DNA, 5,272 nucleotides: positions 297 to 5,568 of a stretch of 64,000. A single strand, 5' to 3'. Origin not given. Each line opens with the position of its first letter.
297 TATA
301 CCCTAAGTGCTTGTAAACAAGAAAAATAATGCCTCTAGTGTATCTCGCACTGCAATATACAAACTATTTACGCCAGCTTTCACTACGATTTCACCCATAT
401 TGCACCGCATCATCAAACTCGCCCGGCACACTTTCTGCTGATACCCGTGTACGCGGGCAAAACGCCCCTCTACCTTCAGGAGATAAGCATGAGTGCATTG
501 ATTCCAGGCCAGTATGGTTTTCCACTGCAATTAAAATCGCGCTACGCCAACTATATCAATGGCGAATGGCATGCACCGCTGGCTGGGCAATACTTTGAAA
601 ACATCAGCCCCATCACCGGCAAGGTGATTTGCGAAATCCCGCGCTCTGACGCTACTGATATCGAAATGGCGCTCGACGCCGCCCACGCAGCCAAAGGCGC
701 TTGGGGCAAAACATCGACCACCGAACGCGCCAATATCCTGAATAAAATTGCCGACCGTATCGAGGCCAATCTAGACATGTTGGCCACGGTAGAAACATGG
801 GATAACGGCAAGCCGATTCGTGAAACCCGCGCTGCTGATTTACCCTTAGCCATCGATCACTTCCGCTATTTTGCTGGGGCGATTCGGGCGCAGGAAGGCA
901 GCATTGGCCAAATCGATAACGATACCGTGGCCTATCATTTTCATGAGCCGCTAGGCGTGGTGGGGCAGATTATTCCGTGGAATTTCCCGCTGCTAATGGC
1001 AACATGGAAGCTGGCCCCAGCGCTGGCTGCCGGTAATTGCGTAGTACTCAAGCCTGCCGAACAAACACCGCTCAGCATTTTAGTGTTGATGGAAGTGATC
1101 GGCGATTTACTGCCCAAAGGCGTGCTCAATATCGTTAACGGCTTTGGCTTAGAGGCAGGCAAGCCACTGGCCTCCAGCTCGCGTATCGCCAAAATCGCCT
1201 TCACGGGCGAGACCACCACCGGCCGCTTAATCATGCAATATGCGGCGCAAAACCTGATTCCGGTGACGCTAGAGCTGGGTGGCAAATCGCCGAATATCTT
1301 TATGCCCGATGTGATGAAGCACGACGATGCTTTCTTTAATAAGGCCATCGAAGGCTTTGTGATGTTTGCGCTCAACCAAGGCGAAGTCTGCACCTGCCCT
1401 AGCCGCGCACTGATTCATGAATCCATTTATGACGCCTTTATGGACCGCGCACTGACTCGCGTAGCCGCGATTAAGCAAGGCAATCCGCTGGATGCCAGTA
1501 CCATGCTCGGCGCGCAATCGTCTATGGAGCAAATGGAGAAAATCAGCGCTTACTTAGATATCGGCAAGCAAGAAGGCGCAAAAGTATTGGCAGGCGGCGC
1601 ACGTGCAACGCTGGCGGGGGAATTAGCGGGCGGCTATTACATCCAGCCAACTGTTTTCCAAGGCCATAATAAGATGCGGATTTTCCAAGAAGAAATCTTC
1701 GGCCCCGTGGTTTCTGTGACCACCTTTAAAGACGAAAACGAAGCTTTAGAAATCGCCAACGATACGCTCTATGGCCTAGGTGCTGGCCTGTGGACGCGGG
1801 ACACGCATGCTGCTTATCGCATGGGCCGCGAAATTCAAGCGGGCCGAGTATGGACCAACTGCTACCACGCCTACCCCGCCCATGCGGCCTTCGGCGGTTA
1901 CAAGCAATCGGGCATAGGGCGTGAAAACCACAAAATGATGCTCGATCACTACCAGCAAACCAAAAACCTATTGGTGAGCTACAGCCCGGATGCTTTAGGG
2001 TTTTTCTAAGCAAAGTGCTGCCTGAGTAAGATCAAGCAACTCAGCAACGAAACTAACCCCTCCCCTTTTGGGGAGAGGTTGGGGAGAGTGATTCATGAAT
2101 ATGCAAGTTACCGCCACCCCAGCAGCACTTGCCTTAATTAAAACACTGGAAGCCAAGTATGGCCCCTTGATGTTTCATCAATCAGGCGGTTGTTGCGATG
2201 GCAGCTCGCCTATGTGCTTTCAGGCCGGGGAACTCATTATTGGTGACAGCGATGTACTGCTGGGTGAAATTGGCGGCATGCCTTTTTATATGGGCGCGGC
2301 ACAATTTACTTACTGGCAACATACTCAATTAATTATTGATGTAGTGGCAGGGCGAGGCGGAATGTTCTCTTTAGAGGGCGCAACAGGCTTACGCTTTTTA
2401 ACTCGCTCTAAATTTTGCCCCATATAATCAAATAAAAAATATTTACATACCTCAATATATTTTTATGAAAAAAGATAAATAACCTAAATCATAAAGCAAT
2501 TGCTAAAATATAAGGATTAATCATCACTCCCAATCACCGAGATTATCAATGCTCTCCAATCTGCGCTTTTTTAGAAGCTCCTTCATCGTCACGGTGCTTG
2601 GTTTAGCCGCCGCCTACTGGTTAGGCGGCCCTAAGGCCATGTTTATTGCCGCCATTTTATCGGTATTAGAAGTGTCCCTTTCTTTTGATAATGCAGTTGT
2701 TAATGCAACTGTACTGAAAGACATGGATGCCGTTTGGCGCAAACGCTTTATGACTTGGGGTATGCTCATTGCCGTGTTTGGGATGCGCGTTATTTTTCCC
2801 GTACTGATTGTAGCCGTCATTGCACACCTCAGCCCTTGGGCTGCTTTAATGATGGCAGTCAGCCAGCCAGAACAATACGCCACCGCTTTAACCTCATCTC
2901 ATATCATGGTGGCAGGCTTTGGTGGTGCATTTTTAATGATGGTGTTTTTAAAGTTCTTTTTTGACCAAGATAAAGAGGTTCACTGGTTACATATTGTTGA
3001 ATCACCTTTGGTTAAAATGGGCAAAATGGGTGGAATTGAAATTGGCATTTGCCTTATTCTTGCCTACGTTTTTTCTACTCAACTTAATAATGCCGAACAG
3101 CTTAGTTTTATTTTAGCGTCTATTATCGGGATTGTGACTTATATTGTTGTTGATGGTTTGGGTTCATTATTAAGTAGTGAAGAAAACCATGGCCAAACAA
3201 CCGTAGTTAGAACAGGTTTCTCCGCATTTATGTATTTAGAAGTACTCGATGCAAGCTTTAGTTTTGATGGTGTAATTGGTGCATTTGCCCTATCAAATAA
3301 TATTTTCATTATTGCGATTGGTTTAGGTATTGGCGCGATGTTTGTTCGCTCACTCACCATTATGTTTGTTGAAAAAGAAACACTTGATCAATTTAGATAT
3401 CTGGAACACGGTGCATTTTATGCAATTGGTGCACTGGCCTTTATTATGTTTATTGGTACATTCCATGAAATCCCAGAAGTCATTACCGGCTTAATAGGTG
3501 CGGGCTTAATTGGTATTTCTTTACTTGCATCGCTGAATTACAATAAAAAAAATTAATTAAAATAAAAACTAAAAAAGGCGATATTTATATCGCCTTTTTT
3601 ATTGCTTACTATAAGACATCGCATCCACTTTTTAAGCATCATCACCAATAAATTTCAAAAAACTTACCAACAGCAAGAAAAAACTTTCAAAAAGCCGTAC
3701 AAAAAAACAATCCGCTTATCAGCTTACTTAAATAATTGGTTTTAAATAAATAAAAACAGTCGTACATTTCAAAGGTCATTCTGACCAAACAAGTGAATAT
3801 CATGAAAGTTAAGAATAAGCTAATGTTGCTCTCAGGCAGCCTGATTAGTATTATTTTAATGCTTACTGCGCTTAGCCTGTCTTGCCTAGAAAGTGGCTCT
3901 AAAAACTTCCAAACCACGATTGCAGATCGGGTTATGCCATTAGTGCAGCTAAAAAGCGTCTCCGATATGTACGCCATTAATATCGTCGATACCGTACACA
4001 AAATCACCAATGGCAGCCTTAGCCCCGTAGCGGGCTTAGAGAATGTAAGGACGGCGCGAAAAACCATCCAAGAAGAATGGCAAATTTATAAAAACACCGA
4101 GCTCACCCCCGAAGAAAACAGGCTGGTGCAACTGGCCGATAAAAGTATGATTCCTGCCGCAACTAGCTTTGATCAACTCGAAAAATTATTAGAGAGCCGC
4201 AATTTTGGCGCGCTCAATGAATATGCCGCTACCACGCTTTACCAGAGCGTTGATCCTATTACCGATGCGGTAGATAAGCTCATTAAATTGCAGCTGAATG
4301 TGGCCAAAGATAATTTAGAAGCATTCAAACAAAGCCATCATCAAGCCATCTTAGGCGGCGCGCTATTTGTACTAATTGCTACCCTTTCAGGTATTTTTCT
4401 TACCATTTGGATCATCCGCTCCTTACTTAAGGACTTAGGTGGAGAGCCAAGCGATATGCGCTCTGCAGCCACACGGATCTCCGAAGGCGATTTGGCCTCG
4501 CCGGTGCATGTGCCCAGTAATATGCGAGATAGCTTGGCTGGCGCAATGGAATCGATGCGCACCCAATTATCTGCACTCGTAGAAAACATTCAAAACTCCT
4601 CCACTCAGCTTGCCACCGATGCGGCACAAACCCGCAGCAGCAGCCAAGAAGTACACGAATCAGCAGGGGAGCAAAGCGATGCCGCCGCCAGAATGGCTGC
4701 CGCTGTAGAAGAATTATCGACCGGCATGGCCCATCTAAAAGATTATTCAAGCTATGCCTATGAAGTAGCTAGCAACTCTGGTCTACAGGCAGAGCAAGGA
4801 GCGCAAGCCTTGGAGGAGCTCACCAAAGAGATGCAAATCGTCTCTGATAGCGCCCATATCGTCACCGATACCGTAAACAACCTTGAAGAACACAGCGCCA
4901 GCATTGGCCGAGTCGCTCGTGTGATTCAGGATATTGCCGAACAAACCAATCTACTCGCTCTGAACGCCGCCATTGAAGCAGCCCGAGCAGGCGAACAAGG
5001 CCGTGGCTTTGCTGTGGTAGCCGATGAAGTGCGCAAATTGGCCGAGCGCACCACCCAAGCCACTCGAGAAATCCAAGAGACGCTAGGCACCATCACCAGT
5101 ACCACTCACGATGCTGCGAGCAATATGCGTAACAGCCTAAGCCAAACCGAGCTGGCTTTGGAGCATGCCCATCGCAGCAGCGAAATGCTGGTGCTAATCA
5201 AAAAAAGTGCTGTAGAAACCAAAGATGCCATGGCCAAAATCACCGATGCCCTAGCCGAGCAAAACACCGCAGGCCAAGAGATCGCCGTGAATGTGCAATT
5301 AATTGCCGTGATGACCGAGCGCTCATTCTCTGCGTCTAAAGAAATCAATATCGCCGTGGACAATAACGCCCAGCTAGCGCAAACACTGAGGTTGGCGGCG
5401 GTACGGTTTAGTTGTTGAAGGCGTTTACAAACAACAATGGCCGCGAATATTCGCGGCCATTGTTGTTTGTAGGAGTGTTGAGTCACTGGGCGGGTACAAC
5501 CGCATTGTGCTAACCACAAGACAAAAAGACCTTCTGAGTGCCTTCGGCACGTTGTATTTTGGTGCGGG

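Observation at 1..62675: Candidate new MITE family (about 310-330 bp) that inserts into REP-like palindromes; seven copies in 64 kb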

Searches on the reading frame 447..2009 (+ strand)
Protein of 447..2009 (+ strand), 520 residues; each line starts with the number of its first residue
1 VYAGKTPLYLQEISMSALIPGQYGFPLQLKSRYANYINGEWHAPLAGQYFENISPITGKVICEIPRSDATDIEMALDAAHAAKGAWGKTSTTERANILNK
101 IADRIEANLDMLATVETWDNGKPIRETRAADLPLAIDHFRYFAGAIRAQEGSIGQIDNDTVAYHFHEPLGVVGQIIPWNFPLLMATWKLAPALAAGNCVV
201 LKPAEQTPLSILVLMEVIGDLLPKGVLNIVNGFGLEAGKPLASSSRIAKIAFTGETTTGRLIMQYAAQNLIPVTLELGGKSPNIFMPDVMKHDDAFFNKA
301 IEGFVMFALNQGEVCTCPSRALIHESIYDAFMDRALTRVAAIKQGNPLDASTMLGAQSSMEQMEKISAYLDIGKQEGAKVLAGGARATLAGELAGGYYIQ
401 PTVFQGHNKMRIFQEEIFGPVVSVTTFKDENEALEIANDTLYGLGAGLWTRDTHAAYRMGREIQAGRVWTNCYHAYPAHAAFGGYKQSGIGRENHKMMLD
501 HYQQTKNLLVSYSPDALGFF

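Call 10: search_protein_families(library=ncbifam, proteins=[window:447-2009:+])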
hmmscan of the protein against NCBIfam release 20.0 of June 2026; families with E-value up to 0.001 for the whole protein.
window:447-2009:+ (520 aa): 43 families (the best 25 are shown)
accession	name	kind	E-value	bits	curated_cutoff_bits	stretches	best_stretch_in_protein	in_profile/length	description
NF050026.1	AcaldDHExaC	equivalog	5.1e-287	952.3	900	1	20-520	3-503/503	acetaldehyde dehydrogenase ExaC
TIGR01804.1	BADH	equivalog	4.9e-142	473.7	668.6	1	36-506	1-467/467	betaine-aldehyde dehydrogenase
NF009725.0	PRK13252.1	equivalog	2.4e-139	464.9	593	1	31-511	5-480/488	betaine-aldehyde dehydrogenase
TIGR02299.1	HpaE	equivalog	1.2e-136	456.2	638.35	1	35-513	3-479/488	5-carboxymethyl-2-hydroxymuconate semialdehyde dehydrogenase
NF010000.0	PRK13473.1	subfamily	2e-132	442.2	615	1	34-510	4-472/475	aminobutyraldehyde dehydrogenase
NF045736.1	PaDhStyDRhodo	equivalog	3.1e-127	425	800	1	36-493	6-460/479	phenylacetaldehyde dehydrogenase StyD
TIGR03216.1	OH_muco_semi_DH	equivalog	1.1e-123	413.4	693.25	1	34-510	2-479/481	2-hydroxymuconic semialdehyde dehydrogenase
NF045735.1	PaDhStyDPseudo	equivalog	1e-118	397.1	850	1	35-512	5-483/483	phenylacetaldehyde dehydrogenase StyD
NF007352.0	PRK09847.1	equivalog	3.6e-116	388.6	850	1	35-511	22-492/495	aldehyde dehydrogenase PuuC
NF042993.1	AlphKGSA_gudD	equivalog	1.3e-108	363.8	770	1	32-510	3-480/481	alpha-ketoglutaric semialdehyde dehydrogenase GucD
TIGR03374.1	ABALDH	equivalog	3e-106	356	909.3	1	48-510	16-471/472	aminobutyraldehyde dehydrogenase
NF052305.1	DioxValDhHalo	equivalog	4.6e-103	345.7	750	1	31-512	3-483/483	2,5-dioxovalerate dehydrogenase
NF007497.0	PRK10090.1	equivalog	5.9e-99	332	500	1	30-509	4-476/480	aldehyde dehydrogenase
NF006916.0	PRK09407.1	equivalog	1.1e-98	331.1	521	1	47-508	33-490/526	succinic semialdehyde dehydrogenase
TIGR01780.1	SSADH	subfamily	3.5e-97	326.1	646.35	1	54-506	3-448/448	succinate-semialdehyde dehydrogenase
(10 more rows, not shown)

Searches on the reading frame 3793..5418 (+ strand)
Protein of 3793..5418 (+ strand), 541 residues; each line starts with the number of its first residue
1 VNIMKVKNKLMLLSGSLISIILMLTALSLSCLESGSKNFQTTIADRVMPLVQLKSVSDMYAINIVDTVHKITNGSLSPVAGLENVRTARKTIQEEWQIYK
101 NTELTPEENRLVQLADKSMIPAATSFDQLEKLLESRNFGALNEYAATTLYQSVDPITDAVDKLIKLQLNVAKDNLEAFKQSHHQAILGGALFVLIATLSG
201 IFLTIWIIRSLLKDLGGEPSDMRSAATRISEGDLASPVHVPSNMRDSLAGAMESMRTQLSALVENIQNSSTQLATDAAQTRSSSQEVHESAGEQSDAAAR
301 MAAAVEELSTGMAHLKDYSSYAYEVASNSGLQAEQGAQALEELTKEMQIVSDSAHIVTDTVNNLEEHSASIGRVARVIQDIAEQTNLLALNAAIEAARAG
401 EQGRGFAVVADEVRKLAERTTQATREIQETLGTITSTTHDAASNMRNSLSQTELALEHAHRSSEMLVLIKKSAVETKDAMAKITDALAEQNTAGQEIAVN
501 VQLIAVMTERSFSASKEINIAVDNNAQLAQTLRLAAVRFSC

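Call 10: search_protein_families(library=ncbifam, proteins=[window:3793-5418:+])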
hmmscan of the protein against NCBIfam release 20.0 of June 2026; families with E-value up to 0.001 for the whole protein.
window:3793-5418:+ (541 aa): 8 families
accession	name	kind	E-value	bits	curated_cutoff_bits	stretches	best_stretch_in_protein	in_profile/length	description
NF058645.1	MCPCtpMPsAe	equivalog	2.7e-40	138.7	900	1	164-533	185-550/558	methyl-accepting chemotaxis protein CtpM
NF047851.1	MCPCitTducer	equivalog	2.4e-29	102.8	900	1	84-539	92-514/553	methyl-accepting chemotaxis citrate transducer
NF007309.0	PRK09793.1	equivalog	1.1e-26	93.9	903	1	152-532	151-504/533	methyl-accepting chemotaxis protein IV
NF011615.0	PRK15041.1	equivalog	2.5e-26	92.5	947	1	39-501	49-491/554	methyl-accepting chemotaxis protein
NF050802.1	AspChtxCcaA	equivalog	7.9e-26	90.6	1300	1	294-489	509-686/700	aspartate chemotaxis receptor CcaA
NF041847.1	transduc_aer2_vibrio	equivalog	9e-26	90.3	1200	1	222-521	462-734/804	aerotaxis transducer Aer2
NF011622.0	PRK15048.1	equivalog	5.2e-25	88.6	900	1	82-519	87-493/553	methyl-accepting chemotaxis protein II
NF041035.1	Rad50_Halo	equivalog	0.0009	17.7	1000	0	246-490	202-445/883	DNA double-strand break repair ATPase Rad50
